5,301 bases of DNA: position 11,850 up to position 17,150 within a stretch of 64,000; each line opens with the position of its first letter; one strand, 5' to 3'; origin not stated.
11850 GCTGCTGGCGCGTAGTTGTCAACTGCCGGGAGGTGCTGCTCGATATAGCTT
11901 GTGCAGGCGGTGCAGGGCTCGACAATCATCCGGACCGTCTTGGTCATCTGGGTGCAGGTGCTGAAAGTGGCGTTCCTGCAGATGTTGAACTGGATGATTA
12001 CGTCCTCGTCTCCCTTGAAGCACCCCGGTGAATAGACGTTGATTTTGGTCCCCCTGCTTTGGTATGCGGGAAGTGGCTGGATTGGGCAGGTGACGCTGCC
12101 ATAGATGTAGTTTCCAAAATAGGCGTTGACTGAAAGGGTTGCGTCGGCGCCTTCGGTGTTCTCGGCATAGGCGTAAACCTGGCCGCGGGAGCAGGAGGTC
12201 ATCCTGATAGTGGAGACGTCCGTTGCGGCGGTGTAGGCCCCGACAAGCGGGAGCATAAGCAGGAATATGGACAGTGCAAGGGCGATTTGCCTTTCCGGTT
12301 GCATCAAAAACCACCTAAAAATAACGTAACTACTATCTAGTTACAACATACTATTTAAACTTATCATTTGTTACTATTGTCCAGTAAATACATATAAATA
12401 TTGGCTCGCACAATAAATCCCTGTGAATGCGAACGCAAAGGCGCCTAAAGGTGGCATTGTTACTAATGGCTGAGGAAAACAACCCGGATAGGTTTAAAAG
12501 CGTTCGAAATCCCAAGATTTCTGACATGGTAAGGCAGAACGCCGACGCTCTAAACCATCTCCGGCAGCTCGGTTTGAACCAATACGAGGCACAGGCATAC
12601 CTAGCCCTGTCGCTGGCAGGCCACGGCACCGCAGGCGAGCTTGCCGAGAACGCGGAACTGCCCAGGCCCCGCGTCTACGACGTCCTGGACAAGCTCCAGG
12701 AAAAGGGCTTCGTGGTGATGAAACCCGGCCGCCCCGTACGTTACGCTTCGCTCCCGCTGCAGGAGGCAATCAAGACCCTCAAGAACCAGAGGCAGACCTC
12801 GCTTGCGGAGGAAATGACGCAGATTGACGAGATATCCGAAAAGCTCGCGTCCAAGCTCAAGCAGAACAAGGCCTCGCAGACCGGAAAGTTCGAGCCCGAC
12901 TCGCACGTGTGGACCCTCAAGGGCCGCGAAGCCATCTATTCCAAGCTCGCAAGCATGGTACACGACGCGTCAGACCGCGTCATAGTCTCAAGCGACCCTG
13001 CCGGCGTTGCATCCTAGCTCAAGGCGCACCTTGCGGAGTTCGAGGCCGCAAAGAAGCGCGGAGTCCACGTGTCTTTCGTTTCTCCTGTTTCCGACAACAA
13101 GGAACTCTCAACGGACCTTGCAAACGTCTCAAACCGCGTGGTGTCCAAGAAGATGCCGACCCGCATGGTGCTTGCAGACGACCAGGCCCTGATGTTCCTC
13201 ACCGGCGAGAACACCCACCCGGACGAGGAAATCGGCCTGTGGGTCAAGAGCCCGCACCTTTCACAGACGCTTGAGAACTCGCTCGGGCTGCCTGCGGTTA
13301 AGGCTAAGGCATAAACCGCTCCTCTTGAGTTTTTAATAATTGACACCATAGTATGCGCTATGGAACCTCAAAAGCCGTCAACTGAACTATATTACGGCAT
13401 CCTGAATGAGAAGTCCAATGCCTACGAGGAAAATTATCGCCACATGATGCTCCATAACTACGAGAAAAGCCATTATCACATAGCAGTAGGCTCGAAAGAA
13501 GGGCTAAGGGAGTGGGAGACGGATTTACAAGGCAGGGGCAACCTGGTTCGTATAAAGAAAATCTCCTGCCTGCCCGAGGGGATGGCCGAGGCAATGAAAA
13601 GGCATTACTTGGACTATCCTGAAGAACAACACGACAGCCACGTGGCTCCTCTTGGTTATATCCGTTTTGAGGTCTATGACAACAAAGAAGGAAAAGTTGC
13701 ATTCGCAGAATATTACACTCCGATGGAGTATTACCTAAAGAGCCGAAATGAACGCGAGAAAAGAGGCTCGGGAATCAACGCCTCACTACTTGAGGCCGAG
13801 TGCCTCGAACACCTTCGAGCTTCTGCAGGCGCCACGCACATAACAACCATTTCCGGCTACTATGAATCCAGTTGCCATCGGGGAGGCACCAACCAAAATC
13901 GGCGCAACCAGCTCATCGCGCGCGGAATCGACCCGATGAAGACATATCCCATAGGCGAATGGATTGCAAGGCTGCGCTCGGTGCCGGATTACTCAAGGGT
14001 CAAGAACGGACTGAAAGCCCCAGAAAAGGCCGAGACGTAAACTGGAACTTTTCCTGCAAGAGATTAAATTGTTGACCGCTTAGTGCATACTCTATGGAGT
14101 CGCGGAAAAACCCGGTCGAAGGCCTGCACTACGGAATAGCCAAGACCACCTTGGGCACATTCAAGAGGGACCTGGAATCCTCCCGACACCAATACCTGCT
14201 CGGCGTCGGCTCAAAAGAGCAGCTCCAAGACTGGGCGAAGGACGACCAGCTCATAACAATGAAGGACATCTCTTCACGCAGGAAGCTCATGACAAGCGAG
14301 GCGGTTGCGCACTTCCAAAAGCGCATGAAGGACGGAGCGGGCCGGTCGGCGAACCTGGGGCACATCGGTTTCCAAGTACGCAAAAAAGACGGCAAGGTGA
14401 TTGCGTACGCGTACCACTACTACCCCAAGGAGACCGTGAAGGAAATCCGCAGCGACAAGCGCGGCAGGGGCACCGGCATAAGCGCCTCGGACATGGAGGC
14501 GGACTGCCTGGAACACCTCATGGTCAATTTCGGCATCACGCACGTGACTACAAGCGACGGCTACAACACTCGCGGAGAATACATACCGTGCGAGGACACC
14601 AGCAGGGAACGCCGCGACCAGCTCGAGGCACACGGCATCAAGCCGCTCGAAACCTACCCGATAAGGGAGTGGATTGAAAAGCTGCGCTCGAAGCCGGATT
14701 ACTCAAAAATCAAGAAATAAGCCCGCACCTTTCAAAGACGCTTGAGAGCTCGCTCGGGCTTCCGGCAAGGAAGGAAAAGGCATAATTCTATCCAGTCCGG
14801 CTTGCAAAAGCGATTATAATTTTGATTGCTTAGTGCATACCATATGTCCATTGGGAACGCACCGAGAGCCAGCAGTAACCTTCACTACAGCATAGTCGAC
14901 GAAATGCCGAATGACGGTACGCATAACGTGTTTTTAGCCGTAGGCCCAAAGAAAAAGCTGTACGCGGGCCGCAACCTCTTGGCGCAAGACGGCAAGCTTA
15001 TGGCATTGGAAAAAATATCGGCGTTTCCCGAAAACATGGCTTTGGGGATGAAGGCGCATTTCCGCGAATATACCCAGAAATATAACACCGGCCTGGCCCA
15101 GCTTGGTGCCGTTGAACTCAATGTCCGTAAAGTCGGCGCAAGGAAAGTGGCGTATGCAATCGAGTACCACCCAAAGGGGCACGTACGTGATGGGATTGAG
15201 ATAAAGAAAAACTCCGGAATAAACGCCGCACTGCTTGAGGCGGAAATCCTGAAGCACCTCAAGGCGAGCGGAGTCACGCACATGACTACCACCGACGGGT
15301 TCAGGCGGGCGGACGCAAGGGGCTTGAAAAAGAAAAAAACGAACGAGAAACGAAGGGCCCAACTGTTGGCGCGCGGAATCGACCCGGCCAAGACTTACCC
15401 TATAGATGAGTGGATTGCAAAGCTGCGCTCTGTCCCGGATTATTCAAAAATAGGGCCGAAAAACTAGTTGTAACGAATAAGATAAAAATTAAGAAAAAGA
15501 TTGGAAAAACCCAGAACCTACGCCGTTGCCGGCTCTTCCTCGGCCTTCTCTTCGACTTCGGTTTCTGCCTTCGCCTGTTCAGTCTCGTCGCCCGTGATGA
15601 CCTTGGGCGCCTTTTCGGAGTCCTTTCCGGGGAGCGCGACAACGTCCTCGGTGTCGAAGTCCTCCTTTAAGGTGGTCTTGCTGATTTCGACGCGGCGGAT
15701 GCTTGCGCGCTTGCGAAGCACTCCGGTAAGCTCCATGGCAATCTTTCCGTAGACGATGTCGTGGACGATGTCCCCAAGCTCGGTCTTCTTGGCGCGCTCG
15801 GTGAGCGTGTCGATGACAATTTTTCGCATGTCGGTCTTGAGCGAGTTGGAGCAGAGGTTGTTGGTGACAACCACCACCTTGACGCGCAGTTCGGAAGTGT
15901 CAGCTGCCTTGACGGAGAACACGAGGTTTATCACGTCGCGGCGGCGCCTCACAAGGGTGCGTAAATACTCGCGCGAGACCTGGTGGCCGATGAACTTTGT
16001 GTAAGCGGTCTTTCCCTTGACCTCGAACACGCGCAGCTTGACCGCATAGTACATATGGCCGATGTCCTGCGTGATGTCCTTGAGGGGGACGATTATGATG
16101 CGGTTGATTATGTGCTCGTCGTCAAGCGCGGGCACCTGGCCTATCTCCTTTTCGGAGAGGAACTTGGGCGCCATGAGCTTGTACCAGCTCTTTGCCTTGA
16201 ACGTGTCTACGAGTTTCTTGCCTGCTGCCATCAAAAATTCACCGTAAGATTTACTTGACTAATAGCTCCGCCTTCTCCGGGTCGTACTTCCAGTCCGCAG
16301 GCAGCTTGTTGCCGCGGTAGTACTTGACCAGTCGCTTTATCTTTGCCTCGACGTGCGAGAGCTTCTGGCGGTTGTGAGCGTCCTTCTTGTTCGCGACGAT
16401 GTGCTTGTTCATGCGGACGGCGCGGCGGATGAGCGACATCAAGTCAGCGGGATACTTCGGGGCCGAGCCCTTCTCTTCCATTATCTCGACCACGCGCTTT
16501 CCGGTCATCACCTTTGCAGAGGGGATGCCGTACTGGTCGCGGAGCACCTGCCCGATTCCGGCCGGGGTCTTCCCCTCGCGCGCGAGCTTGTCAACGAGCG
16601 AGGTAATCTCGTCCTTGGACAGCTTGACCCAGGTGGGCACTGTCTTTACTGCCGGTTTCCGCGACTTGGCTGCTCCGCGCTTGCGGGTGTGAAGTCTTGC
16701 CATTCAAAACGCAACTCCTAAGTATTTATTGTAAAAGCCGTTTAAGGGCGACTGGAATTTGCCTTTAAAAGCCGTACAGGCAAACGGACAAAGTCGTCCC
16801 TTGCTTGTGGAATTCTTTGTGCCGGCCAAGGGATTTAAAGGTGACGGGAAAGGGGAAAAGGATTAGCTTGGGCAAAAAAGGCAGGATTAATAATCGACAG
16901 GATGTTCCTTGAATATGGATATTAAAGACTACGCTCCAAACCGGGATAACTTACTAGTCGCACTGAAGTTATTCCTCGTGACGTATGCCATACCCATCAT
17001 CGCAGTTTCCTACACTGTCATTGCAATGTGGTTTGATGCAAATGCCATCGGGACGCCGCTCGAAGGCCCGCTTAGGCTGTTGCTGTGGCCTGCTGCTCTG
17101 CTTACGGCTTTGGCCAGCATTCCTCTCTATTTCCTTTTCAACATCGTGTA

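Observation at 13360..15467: Tandem array of three self-promoted genes of an unrecognised GNAT-like family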

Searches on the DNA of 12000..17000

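Call 93: search_rna_families(source=window, start=12000, end=17000, threshold=evalue, max_evalue=0.1)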
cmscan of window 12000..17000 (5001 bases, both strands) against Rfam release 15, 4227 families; matches with E-value up to 0.1: 1.
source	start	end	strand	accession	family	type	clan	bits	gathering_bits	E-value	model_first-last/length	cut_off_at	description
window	13190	13245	+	RF00381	Antizyme_FSE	Cis-reg; frameshift_element;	-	24.2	40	0.066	1-59/59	no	Antizyme RNA frameshifting stimulation element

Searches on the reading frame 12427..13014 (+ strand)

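Call 3: search_protein_families(library=pfam, proteins=[window:12427-13014:+], max_evalue=1)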
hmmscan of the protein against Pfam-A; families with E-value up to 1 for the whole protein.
window:12427-13014:+ (196 aa): 19 families
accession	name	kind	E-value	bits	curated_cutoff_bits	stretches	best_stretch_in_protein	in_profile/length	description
PF01978.25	TrmB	-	1.6e-19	69.9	25.6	1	45-110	1-66/68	Sugar-specific transcriptional regulator TrmB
PF09339.16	HTH_IclR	-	0.00034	20.7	22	1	66-97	17-49/52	IclR helix-turn-helix domain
PF21984.2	DnaD_N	-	0.007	17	27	1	42-97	6-66/101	DnaD N-terminal domain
PF13518.12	HTH_28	-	0.011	16.2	25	1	62-102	9-48/52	Helix-turn-helix domain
PF12802.13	MarR_2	-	0.014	15.9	27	1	56-97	7-51/61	MarR family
PF01047.28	MarR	-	0.03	14.6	24.6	1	68-96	19-47/59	MarR family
PF18401.7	Thioredoxin_13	-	0.037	14.3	26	1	30-60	93-126/136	Thioredoxin-like domain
PF24033.1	DUF7342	-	0.042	14.3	31.6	1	62-140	13-93/150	Family of unknown function (DUF7342)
PF24270.1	HTH_Cmi2_C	-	0.043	14.5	27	1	64-97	86-119/125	Cmi2, C-terminal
PF05178.17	Kri1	-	0.053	14.5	25.2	1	112-160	11-63/102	KRI1-like family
PF02082.26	Rrf2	-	0.06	13.9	30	1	61-102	17-59/132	Iron-dependent Transcriptional regulator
PF00392.27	GntR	-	0.082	13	27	1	70-104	28-62/64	Bacterial regulatory proteins, gntR family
PF00155.27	Aminotran_1_2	-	0.1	12.2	19.7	1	110-188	18-97/361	Aminotransferase class I and II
PF01022.26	HTH_5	-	0.11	12.9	22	1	68-96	17-45/47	Bacterial regulatory protein, arsR family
PF12840.13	HTH_20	-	0.11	12.9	27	1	68-97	20-49/51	Helix-turn-helix domain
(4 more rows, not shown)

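Call 4: search_protein_families(library=ncbifam, proteins=[window:12427-13014:+], max_evalue=1)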
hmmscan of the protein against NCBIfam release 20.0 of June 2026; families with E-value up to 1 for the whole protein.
window:12427-13014:+ (196 aa): 15 families
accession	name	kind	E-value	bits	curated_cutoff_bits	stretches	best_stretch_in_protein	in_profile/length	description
NF041141.1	tran_reg_TrmBL2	equivalog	9.8e-16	58.1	530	1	48-190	14-155/264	HTH-type transcriptional regulator TrmBL2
NF047392.1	TransRegTrmBHalo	equivalog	6.3e-15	55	500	1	46-124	14-92/349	HTH-type sugar sensing transcriptional regulator TrmB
NF047390.1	TransRegTrmBL1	equivalog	1.1e-12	47.6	650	1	40-187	5-139/341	HTH-type sugar sensing transcriptional regulator TrmBL1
NF040851.1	tran_reg_TrmB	equivalog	6.5e-10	38.7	600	1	40-150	6-105/338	HTH-type sugar-sensing transcriptional regulator TrmB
NF053756.1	MreA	equivalog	1.1e-05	25.1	100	1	40-136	5-109/110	MreA family transcriptional regulator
NF007339.0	PRK09834.1-1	equivalog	0.00014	21.2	299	1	62-98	34-70/271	DNA-binding transcriptional regulator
NF047906.1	CdPbTransRegCmtR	equivalog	0.003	17.5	150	1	56-117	25-88/104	Cd(II)/Pb(II)-sensing metalloregulatory transcriptional regulator CmtR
NF041091.1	asp_aminotase_Arch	equivalog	0.0058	15.5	550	1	112-188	47-117/376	aspartate aminotransferase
NF053606.1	Sta1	subfamily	0.0069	16.5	80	1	49-97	17-65/100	Sta1 family transcriptional regulator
NF003011.0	PRK03837.1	subfamily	0.0099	15.5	260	1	71-137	42-108/241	transcriptional regulator NanR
NF040939.2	trans_reg_lrs14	equivalog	0.018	15.1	90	1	49-97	18-67/103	Lrs14 family HTH-type transcriptional regulator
NF052281.1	rhizopine_MocR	equivalog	0.021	13.5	650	1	71-157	47-128/479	rhizopine catabolism transcriptional regulator MocR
TIGR04548.1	DnaD_Mollicutes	hypoth_equivalog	0.058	13.4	100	1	68-150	47-125/178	DnaD family protein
NF002363.0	PRK01345.1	equivalog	0.093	11.8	422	1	69-97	73-100/318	zinc metalloprotease HtpX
NF008273.0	PRK11050.1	equivalog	0.12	12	153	1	71-104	59-92/156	manganese-binding transcriptional regulator MntR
